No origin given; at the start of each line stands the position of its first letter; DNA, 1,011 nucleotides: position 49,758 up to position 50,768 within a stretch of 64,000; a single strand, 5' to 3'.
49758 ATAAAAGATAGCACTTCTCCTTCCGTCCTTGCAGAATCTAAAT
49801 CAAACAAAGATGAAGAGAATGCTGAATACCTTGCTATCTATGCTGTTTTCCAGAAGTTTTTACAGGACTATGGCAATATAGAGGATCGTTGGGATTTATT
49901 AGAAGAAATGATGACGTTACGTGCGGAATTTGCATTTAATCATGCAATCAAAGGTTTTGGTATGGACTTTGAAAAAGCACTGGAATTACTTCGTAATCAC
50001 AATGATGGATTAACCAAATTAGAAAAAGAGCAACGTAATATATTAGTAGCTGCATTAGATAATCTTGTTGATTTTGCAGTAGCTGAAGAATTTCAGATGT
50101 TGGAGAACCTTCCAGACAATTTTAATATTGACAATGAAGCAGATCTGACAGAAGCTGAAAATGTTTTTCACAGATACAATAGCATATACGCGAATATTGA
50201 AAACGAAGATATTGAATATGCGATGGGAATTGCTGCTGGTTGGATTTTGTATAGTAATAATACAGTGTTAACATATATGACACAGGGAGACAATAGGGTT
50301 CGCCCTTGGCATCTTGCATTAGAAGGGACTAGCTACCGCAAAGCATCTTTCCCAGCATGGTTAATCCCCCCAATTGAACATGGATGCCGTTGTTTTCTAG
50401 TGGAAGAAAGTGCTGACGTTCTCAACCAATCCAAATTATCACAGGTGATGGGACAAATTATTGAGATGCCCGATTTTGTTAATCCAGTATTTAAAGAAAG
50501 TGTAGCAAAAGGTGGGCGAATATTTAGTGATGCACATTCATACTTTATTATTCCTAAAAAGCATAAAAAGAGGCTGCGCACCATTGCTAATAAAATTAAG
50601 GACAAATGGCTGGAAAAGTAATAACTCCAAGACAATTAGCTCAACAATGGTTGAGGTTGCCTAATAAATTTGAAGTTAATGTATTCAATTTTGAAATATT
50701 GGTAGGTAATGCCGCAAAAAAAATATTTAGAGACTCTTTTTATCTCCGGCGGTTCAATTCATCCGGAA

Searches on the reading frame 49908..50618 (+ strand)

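Call 74: search_protein_families(library=pfam, proteins=[window:49908-50618:+], max_evalue=0.001)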
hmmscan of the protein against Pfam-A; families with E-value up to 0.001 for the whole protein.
window:49908-50618:+ (237 aa): 1 family
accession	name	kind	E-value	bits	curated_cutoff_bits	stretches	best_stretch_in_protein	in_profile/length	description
PF04233.19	Phage_Mu_F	-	6.6e-05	24.1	29.6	1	120-164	66-111/112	Phage Mu protein F like protein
